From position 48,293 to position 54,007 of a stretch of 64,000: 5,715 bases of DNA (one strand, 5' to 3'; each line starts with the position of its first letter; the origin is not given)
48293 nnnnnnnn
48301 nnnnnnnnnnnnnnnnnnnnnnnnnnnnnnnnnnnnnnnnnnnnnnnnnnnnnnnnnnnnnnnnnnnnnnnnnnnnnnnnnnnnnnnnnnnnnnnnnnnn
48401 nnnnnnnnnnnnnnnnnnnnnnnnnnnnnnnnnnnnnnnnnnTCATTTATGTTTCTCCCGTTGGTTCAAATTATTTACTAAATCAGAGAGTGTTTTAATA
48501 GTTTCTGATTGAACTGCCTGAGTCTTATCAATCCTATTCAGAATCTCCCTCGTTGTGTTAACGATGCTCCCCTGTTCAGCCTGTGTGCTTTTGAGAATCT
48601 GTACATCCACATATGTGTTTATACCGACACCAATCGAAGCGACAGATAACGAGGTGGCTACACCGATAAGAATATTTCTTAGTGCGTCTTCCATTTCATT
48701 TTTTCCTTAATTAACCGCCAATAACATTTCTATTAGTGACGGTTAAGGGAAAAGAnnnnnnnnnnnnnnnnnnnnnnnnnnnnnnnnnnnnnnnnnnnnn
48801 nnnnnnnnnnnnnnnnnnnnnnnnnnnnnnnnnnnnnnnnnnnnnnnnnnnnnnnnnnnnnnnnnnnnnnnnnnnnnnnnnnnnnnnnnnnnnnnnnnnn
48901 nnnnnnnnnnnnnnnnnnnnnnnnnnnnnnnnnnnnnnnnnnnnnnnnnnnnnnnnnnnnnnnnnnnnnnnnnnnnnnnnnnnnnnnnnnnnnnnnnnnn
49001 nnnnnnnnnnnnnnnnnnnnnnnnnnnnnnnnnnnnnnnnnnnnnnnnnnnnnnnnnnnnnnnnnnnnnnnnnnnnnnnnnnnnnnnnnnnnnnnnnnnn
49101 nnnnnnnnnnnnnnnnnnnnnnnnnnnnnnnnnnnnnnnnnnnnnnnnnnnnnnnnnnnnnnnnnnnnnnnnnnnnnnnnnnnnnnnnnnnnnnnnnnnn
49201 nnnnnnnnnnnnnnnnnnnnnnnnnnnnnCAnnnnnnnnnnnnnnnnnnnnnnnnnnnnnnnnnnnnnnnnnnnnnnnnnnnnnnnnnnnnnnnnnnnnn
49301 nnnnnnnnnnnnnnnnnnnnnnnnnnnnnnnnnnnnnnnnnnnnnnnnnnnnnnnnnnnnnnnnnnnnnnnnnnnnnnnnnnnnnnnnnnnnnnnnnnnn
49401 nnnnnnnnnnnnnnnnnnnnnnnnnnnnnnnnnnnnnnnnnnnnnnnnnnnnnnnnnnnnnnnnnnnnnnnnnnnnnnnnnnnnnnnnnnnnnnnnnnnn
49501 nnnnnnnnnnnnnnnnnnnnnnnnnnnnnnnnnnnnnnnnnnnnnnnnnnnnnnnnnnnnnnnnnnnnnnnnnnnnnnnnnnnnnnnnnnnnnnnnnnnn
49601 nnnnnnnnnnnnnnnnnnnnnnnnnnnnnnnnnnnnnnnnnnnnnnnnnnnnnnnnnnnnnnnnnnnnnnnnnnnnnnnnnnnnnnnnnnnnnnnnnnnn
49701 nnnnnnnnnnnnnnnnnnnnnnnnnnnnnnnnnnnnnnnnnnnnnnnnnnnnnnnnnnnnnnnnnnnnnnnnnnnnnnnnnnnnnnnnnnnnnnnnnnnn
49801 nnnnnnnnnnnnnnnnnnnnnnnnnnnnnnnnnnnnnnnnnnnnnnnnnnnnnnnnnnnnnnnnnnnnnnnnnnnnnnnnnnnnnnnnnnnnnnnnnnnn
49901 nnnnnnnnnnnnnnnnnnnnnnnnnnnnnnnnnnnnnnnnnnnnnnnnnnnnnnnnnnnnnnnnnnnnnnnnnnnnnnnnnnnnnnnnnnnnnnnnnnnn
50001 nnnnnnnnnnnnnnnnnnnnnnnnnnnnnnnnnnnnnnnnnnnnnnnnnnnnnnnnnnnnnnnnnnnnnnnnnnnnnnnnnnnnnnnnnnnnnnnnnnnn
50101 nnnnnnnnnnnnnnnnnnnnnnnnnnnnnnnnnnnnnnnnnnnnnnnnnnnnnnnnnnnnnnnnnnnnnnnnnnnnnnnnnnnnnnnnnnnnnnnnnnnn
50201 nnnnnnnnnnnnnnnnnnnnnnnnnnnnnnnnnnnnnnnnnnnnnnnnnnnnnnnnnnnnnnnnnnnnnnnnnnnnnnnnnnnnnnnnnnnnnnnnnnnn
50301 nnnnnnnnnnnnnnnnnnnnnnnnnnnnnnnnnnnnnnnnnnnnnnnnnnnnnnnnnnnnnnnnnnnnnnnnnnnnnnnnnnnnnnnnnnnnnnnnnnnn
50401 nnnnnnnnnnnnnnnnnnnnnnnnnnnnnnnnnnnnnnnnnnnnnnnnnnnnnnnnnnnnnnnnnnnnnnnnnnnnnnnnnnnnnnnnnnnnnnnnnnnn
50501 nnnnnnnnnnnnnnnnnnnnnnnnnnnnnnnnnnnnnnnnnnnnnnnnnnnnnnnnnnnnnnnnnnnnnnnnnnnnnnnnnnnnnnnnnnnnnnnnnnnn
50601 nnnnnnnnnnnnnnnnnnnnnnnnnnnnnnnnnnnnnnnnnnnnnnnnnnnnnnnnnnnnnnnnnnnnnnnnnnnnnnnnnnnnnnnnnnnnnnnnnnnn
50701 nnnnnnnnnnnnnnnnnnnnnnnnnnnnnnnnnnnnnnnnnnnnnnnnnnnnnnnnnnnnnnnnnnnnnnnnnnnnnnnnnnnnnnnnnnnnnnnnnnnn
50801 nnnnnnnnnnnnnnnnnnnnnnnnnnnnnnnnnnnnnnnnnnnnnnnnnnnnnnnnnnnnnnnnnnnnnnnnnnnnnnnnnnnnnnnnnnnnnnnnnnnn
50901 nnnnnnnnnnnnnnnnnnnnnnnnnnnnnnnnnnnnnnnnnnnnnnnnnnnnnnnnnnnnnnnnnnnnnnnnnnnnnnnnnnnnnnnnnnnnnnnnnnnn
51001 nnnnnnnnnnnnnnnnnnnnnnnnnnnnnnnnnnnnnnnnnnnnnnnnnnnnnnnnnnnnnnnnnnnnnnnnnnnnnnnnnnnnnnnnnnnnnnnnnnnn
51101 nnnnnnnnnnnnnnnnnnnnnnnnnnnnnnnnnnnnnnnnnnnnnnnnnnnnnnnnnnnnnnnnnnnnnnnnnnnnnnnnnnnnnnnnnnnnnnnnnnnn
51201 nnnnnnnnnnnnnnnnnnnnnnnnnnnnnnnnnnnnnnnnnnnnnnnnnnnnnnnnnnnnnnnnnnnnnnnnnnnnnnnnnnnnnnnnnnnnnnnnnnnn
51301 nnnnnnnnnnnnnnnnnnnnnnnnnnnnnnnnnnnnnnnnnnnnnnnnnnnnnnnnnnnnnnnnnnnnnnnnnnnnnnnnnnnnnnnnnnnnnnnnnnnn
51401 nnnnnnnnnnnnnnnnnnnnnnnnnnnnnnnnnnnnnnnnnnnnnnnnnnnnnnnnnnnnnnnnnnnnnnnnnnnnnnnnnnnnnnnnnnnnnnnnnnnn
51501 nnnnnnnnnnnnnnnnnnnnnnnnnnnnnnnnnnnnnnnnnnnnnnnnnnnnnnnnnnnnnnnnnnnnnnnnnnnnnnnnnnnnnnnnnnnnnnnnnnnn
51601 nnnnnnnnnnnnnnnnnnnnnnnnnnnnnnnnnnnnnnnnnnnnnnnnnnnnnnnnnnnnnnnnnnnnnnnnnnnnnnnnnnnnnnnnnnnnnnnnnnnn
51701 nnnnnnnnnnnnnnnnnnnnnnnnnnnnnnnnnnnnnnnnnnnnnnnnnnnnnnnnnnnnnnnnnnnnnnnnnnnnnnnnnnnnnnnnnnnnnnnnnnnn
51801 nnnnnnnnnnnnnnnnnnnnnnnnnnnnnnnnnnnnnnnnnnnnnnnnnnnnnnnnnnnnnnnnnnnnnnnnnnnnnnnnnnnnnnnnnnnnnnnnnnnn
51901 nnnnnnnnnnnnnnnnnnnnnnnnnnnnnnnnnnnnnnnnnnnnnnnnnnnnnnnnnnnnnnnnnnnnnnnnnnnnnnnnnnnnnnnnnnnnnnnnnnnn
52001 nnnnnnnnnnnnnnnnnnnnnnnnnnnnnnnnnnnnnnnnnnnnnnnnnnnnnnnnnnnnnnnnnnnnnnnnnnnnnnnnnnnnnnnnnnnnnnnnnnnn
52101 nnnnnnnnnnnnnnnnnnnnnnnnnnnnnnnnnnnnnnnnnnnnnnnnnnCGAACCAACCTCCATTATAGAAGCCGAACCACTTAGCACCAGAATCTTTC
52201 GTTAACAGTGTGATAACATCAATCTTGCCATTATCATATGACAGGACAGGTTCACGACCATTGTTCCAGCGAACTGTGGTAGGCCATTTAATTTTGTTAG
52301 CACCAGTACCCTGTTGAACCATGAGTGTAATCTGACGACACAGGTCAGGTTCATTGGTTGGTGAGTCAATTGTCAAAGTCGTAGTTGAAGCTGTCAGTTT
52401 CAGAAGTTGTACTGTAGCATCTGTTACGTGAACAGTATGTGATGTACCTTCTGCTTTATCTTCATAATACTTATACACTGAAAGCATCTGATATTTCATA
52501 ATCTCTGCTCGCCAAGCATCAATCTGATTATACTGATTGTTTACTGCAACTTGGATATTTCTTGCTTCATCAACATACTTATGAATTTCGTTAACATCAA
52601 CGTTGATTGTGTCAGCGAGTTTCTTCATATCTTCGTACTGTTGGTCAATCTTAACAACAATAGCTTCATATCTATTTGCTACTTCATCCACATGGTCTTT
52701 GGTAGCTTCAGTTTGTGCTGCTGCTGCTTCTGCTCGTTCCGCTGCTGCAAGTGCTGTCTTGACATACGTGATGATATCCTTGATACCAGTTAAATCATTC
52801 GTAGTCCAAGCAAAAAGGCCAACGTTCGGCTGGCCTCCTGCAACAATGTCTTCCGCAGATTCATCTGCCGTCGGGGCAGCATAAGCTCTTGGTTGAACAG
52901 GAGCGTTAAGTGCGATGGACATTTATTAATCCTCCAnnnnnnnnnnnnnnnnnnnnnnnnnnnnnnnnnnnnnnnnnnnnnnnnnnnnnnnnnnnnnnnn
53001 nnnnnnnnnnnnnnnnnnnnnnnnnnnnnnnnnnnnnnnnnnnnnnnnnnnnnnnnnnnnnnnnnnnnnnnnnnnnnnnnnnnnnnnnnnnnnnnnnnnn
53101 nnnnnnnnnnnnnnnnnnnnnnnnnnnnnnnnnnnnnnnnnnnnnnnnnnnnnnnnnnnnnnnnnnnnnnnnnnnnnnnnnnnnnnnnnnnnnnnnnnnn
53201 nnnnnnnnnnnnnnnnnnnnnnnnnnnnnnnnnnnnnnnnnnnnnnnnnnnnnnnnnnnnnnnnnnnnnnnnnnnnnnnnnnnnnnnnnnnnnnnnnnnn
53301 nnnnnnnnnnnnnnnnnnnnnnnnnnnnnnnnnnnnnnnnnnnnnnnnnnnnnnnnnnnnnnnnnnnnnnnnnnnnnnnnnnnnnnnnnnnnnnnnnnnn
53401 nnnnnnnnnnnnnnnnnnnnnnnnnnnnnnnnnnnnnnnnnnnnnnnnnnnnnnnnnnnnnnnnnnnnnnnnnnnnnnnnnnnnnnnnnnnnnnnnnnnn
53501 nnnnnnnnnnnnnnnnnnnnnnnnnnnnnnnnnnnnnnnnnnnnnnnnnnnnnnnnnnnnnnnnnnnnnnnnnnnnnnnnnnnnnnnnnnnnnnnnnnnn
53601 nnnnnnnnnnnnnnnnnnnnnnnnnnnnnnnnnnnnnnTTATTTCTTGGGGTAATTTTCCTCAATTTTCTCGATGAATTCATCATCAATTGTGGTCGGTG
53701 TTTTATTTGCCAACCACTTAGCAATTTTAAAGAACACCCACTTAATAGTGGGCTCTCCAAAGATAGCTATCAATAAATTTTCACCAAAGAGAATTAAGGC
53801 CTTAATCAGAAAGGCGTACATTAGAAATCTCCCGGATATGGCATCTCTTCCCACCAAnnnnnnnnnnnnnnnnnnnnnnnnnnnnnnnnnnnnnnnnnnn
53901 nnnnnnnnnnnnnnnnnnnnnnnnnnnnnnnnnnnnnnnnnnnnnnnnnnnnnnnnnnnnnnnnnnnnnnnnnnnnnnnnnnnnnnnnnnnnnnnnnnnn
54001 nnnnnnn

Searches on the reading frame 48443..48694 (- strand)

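Call 78: search_protein_families(library=phrogs, proteins=[window:48443-48694:-], max_evalue=0.01)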
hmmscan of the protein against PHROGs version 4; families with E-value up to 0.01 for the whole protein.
window:48443-48694:- (83 aa): 2 families
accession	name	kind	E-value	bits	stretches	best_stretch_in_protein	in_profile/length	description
phrog_13258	-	head and packaging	1.6e-37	128.9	1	2-83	1-83/92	virion structural protein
phrog_937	-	other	0.0073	17.7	1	35-79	28-73/115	hemolysin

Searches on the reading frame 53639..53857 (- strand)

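Call 78: search_protein_families(library=phrogs, proteins=[window:53639-53857:-], max_evalue=0.01)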
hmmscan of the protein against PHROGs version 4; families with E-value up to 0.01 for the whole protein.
window:53639-53857:- (72 aa): 2 families
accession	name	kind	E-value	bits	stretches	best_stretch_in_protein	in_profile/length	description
phrog_402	-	unknown function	1e-17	64.9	1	13-72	1-56/58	-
phrog_22224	-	unknown function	0.00065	20.6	1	25-69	65-109/119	-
